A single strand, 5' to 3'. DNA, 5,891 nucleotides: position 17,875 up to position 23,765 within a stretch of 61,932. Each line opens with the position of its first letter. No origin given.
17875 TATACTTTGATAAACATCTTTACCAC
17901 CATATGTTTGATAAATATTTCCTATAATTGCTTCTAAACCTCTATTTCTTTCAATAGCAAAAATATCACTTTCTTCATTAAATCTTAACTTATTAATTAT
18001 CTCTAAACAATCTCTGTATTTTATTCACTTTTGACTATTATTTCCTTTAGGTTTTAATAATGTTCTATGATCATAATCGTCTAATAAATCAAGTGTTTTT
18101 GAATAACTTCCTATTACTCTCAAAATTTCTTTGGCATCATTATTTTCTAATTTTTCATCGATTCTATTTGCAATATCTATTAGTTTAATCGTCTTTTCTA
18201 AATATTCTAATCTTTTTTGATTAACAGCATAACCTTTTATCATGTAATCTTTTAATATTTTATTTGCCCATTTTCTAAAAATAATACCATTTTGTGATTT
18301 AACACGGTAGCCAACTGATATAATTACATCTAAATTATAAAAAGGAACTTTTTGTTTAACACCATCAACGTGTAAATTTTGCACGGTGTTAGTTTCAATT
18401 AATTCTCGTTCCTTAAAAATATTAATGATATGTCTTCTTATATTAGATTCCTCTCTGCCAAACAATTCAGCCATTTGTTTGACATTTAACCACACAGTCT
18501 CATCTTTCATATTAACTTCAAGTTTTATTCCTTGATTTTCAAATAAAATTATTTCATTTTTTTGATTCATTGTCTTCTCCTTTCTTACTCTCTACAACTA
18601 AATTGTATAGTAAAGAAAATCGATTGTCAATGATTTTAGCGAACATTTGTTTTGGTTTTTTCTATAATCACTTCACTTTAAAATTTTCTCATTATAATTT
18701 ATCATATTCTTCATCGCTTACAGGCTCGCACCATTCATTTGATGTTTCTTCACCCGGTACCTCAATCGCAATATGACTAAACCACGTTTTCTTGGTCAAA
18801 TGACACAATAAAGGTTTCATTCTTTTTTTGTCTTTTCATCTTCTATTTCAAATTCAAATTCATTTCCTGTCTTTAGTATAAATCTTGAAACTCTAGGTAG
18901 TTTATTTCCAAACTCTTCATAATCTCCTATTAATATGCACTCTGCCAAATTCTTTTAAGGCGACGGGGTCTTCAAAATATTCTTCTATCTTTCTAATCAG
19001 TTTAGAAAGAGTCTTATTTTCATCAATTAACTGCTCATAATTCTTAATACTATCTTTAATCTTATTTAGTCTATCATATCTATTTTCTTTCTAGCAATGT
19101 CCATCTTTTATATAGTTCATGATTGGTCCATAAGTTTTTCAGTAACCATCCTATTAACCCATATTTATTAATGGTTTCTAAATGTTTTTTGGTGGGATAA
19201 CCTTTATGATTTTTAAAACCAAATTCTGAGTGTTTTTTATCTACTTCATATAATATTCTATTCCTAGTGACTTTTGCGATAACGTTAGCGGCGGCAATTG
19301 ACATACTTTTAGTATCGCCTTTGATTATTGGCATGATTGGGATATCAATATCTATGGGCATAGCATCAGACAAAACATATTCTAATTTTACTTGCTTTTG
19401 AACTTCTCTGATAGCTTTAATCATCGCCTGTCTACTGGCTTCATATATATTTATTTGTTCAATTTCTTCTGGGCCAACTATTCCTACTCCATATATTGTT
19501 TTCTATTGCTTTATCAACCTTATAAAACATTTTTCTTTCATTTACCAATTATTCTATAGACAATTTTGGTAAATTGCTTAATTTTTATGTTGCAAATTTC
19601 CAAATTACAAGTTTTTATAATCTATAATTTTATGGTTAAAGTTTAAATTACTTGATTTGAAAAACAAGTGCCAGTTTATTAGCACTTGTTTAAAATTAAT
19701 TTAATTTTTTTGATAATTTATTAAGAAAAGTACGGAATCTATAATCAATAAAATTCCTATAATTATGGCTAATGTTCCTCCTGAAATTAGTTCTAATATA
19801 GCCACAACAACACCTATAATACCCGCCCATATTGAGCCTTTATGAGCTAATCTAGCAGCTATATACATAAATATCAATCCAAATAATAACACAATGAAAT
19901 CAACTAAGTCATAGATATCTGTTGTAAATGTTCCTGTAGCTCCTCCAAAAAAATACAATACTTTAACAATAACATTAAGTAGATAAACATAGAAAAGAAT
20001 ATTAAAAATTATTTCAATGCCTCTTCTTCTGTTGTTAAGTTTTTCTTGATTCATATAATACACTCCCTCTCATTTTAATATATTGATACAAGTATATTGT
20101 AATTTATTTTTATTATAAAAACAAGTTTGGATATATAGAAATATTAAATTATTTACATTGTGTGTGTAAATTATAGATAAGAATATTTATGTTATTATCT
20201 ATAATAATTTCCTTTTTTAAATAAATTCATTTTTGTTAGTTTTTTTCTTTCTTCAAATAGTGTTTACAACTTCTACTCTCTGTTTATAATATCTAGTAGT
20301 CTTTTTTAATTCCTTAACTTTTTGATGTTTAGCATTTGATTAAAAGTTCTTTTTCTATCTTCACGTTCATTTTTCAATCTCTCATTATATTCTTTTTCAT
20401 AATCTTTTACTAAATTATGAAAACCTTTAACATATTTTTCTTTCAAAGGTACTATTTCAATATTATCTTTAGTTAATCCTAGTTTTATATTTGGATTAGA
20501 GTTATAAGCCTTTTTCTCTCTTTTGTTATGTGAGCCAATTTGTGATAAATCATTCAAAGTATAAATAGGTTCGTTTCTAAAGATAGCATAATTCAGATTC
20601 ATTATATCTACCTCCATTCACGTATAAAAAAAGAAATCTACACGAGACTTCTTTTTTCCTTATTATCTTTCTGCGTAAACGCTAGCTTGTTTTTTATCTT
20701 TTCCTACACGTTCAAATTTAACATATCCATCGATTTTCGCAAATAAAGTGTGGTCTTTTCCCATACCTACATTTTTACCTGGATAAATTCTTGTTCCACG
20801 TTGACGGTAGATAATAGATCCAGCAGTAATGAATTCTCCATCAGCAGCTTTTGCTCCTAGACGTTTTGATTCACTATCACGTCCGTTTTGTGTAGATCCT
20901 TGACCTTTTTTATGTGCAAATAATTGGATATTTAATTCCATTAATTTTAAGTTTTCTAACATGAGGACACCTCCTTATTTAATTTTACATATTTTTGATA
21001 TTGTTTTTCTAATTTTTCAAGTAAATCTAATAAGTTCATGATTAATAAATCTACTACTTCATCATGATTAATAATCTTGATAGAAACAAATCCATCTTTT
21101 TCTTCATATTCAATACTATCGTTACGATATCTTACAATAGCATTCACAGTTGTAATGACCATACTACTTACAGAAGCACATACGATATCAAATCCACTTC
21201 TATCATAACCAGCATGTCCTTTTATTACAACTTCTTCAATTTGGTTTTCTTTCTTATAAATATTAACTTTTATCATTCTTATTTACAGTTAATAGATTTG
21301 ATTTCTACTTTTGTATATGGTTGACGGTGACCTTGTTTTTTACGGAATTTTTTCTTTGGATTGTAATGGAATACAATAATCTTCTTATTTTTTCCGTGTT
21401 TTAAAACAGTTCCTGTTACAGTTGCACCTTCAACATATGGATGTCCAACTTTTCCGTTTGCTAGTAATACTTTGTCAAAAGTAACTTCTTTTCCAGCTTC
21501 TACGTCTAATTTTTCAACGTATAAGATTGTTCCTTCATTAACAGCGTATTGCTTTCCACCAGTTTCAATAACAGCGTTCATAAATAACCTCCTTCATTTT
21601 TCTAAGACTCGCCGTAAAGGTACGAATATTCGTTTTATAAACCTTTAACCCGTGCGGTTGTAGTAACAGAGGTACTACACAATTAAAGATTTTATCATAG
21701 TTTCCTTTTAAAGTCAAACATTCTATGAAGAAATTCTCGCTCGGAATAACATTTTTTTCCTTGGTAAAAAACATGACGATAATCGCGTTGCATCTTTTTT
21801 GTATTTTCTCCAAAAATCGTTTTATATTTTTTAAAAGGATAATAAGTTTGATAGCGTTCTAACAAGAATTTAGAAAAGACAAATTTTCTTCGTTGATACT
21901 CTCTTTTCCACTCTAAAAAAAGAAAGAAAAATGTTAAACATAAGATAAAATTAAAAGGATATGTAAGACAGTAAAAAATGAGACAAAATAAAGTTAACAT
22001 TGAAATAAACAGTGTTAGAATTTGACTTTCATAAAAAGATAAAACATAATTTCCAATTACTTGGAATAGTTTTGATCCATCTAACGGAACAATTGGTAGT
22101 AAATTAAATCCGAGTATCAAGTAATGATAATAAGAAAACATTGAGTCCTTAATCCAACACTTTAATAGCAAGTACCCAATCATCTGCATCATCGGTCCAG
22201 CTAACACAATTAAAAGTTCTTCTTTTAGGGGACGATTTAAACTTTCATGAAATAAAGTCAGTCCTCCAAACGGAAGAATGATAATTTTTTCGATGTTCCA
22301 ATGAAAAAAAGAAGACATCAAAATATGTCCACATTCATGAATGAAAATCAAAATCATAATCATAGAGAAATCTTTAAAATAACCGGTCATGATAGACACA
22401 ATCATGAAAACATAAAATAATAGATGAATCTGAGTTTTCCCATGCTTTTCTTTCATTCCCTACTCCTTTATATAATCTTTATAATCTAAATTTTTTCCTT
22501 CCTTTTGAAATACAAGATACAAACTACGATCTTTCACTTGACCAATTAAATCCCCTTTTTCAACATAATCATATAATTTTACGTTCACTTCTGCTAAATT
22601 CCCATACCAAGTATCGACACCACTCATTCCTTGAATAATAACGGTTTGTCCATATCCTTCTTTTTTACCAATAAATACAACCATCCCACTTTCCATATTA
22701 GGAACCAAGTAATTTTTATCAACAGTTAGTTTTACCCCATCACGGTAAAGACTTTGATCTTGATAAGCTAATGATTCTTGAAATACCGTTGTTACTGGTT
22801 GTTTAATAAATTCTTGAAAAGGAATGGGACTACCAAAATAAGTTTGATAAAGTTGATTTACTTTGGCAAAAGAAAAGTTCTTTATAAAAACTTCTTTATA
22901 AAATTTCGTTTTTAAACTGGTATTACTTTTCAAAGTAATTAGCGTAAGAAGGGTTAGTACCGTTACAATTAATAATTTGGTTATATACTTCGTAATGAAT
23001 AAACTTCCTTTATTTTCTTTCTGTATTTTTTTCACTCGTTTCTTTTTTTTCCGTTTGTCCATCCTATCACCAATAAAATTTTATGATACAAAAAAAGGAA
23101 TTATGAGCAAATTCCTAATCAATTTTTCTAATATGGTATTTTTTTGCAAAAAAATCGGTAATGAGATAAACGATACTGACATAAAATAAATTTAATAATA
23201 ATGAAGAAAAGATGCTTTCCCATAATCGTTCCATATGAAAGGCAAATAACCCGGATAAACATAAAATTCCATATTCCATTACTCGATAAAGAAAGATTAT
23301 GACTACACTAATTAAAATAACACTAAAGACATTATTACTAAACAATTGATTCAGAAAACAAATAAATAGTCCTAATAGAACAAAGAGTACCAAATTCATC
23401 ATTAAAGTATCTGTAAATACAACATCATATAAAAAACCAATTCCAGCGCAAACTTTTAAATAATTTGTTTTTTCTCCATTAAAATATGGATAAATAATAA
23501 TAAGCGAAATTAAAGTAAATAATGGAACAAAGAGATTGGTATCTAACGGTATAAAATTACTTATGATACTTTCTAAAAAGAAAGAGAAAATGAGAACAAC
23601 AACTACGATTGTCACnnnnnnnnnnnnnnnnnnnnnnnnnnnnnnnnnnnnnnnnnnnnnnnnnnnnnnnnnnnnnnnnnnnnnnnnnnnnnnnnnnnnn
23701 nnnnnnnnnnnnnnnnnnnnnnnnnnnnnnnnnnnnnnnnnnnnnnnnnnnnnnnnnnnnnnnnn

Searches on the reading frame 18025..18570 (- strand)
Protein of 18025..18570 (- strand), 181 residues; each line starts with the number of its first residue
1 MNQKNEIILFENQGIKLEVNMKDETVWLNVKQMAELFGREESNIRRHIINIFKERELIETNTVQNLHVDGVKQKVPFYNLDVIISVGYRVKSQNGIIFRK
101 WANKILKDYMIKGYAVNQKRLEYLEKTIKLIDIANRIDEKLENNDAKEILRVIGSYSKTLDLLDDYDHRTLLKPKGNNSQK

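Call 64: search_protein_families(library=pfam, proteins=[window:18025-18570:-], max_evalue=0.00001)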
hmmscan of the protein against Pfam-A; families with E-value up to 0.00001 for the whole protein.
window:18025-18570:- (181 aa): 1 family
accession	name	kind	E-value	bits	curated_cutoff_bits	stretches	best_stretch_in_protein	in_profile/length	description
PF13310.11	Virulence_RhuM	-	1.7e-21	77.1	33.7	1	63-123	9-69/252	Virulence protein RhuM family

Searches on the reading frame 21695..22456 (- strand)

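Call 64: search_protein_families(library=pfam, proteins=[window:21695-22456:-], max_evalue=0.00001)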
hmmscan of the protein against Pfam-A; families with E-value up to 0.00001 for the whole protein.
window:21695-22456:- (253 aa): 1 family
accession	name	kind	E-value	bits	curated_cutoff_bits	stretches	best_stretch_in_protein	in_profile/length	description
PF02163.28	Peptidase_M50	-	6.7e-13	48.9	27.2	1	32-93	5-91/221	Peptidase family M50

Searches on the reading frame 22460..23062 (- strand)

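Call 65: search_protein_families(library=pfam, proteins=[window:22460-23062:-], max_evalue=0.00001)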
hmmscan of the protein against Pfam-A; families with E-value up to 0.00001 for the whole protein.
window:22460-23062:- (200 aa): 1 family
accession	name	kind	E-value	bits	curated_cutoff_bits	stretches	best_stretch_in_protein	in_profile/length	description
PF01551.29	Peptidase_M23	-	3e-14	53.4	28.7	1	108-180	4-76/96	Peptidase family M23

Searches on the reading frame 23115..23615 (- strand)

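Call 65: search_protein_families(library=pfam, proteins=[window:23115-23615:-], max_evalue=0.00001)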
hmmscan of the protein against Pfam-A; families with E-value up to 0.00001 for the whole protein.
window:23115-23615:- (166 aa): 1 family
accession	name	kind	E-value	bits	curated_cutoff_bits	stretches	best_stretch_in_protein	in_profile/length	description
PF04093.17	MreD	-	3.6e-08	34.1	24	1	3-151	4-154/158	rod shape-determining protein MreD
